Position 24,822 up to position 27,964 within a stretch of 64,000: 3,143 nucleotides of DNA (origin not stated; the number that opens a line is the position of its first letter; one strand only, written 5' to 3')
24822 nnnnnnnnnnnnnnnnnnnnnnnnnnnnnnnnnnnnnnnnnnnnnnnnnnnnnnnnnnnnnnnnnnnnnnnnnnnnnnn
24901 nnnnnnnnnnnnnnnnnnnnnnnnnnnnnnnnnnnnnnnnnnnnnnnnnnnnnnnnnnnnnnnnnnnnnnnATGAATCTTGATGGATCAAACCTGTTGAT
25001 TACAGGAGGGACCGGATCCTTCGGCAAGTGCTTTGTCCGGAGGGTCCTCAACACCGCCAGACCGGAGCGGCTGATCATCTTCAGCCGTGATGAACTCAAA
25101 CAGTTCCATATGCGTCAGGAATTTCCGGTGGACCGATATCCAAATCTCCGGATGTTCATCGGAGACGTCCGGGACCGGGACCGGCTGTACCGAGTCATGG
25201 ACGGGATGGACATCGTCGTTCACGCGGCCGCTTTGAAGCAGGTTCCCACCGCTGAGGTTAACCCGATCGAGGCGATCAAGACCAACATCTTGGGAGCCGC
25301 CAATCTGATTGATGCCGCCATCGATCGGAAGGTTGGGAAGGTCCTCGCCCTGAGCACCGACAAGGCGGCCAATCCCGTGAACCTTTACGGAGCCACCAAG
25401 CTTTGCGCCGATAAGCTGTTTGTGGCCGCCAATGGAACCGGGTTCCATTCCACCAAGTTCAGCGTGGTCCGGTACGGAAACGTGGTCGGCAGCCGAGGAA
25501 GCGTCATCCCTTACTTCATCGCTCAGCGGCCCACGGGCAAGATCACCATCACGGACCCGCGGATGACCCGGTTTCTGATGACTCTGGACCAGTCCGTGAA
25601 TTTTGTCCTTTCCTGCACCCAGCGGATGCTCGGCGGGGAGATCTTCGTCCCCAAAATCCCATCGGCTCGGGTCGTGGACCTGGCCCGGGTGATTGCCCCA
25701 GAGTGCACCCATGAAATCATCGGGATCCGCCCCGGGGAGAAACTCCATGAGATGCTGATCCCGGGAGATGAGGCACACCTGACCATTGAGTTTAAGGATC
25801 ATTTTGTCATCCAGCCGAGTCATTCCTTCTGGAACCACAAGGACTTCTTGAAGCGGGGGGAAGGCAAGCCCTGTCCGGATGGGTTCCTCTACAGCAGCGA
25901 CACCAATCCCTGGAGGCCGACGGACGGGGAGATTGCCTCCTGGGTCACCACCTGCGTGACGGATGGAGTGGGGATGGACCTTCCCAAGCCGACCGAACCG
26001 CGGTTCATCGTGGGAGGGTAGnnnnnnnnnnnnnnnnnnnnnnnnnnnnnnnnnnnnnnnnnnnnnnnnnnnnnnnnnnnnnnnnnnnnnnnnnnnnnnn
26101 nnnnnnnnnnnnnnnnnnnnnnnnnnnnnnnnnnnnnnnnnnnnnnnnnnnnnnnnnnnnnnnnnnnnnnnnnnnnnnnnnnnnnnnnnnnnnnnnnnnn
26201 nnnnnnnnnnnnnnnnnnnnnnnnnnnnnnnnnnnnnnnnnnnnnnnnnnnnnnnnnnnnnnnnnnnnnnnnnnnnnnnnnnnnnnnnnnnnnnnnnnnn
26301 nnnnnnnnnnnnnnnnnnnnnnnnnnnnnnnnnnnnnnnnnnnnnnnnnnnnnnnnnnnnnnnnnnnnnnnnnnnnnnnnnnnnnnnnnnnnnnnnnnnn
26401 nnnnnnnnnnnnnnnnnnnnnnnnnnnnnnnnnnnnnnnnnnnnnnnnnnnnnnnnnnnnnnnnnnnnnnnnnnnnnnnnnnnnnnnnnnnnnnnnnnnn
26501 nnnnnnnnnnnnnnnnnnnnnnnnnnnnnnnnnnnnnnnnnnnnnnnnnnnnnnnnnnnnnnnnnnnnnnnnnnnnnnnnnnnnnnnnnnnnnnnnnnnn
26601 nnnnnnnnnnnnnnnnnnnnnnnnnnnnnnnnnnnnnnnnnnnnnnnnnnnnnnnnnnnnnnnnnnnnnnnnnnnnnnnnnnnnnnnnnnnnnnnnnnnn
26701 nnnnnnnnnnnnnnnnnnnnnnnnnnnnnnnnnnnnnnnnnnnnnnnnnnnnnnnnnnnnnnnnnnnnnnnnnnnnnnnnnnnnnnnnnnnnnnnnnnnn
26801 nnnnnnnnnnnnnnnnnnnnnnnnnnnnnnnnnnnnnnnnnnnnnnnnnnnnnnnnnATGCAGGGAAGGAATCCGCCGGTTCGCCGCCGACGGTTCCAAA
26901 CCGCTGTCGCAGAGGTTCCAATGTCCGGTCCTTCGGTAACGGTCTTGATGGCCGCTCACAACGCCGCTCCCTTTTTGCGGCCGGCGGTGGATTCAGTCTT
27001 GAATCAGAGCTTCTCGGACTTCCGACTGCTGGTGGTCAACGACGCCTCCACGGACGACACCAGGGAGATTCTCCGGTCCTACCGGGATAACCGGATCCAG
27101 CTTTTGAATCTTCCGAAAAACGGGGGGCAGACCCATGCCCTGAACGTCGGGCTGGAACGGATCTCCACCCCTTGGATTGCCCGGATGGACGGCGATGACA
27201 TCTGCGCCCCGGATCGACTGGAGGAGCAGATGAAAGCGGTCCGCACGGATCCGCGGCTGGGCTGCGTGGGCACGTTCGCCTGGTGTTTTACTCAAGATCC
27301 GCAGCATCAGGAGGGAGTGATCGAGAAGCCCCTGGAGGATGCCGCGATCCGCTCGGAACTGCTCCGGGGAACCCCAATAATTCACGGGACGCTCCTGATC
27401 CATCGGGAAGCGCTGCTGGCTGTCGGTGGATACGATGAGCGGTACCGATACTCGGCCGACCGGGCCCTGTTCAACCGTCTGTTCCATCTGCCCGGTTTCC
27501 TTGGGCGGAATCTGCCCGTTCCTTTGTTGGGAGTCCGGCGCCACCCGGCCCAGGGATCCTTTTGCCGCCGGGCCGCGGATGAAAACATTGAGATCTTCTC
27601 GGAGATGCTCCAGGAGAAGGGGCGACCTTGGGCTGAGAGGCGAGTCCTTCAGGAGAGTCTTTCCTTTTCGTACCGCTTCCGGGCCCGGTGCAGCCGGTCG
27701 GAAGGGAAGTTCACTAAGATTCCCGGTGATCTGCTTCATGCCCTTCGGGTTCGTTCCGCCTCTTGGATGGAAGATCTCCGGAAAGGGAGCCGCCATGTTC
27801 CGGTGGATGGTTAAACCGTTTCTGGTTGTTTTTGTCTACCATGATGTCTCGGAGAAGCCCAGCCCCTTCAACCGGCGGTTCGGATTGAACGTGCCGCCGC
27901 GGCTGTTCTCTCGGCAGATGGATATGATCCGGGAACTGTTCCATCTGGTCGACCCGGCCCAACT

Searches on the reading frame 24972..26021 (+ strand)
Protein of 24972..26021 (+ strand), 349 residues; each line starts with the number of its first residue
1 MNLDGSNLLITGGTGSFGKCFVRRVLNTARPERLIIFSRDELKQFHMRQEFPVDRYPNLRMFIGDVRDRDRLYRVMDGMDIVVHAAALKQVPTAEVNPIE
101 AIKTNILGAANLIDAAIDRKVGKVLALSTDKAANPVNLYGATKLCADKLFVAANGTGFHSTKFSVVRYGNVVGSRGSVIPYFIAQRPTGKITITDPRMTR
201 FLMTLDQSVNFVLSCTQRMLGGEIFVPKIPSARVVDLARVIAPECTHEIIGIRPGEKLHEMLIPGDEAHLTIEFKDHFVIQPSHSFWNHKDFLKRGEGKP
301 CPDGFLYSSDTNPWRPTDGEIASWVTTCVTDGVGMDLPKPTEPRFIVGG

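Call 4: search_protein_families(library=pfam, proteins=[window:24972-26021:+])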
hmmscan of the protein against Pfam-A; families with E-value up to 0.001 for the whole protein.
window:24972-26021:+ (349 aa): 7 families
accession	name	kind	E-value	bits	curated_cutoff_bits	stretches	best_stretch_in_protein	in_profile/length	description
PF02719.21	Polysacc_synt_2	-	1e-97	327.3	20.2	1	8-281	1-292/293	Polysaccharide biosynthesis protein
PF01370.27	Epimerase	-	2.4e-22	80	20.9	1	9-190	2-197/240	NAD dependent epimerase/dehydratase family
PF16363.11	GDP_Man_Dehyd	-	1.7e-13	51.1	27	1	9-130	1-130/332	GDP-mannose 4,6 dehydratase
PF01073.25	3Beta_HSD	-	1.7e-11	44.1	22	1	9-135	1-122/280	3-beta hydroxysteroid dehydrogenase/isomerase family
PF04321.23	RmlD_sub_bind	-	1.4e-08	34.6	27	1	7-176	2-156/287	RmlD substrate binding domain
PF13460.12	NAD_binding_10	-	4.7e-07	30.3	27.2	1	12-134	1-103/184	NAD(P)H-binding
PF07993.18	NAD_binding_4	-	5.3e-07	29.5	20.1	1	10-133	1-140/258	Male sterility protein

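Call 5: search_protein_families(library=ncbifam, proteins=[window:24972-26021:+])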
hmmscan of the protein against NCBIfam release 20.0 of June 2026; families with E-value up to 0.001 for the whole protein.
window:24972-26021:+ (349 aa): 20 families
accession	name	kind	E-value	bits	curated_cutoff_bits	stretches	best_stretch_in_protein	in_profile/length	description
TIGR03589.1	PseB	equivalog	1.9e-144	480.5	407.75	1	3-322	2-321/324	UDP-N-acetylglucosamine 4,6-dehydratase (inverting)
TIGR04130.1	FnlA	equivalog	2e-69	234.1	730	1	6-297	5-299/337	UDP-N-acetylglucosamine 4,6-dehydratase/5-epimerase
TIGR04180.1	EDH_00030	hypoth_equivalog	1.9e-17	63.3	475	1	9-201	2-210/297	NAD-dependent 4,6-dehydratase LegB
TIGR01181.1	dTDP_gluc_dehyt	equivalog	1.8e-12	47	365.1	1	8-131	2-127/321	dTDP-glucose 4,6-dehydratase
TIGR01179.1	galE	equivalog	2.9e-12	46.1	262.3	1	8-175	2-180/332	UDP-glucose 4-epimerase GalE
TIGR02622.1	CDP_4_6_dhtase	equivalog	2.8e-09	36.6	278.45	1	6-133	5-133/352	CDP-glucose 4,6-dehydratase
TIGR01214.1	rmlD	equivalog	9.9e-09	34.7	224.05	1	8-153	2-138/285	dTDP-4-dehydrorhamnose reductase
TIGR03466.1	HpnA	hypoth_equivalog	1.8e-08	33.7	367.65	1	8-129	3-113/327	hopanoid-associated sugar epimerase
NF041293.1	G6PDh_Azf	equivalog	1.4e-07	31.2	400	1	7-133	4-119/252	NAD-dependent glucose-6-phosphate dehydrogenase Azf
TIGR02197.1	heptose_epim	equivalog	2.5e-07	30.2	274.6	1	8-175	1-174/316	ADP-glyceromanno-heptose 6-epimerase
NF042422.1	oxyalk_red_OleD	equivalog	4.8e-07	29.4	580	1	7-132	2-117/329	2-alkyl-3-oxoalkanoate reductase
NF052578.1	StrlDmthSdmBMthl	equivalog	8.8e-07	29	600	1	9-131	4-115/328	sterol demethylase protein SdmB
NF042423.1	oxyalk_red_Shew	equivalog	1.6e-06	27.4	580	1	7-129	10-118/331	2-alkyl-3-oxoalkanoate reductase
NF007582.0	PRK10217.1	equivalog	6.6e-05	22.2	698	1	7-117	3-113/355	dTDP-glucose 4,6-dehydratase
NF007956.0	PRK10675.1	subfamily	7e-05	22.1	394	1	8-125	3-120/338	UDP-glucose 4-epimerase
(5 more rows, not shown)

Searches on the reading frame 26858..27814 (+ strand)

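Call 9: search_protein_families(library=ncbifam, max_evalue=1e-10, proteins=[window:26858-27814:+])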
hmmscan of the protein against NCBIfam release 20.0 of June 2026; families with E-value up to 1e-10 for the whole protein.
window:26858-27814:+ (318 aa): 6 families
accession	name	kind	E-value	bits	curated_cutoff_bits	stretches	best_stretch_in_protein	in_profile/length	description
NF053739.1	GlytfEpsEBac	equivalog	3.6e-28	98.3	450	1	25-239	1-213/265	glycosyltransferase EpsE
NF047683.1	TeichurnBiosyTuaG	equivalog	1.3e-22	80.6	400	1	24-184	5-164/252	teichuronic acid biosynthesis protein TuaG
TIGR03937.1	PgaC_IcaA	equivalog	7.8e-16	58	422.3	1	23-137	43-159/407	poly-beta-1,6-N-acetyl-D-glucosamine synthase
NF007482.0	PRK10073.1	equivalog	2.7e-14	52.9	423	1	25-132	6-114/334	glycosyltransferase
NF041875.1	EPS_EpsD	equivalog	1.5e-13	50.8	370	1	27-211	1-192/325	exopolysaccharide biosynthesis glycosyltransferase EpsD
TIGR03965.1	mycofact_glyco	equivalog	5.8e-13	48.5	280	1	15-209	61-264/467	mycofactocin biosynthesis glycosyltransferase MftF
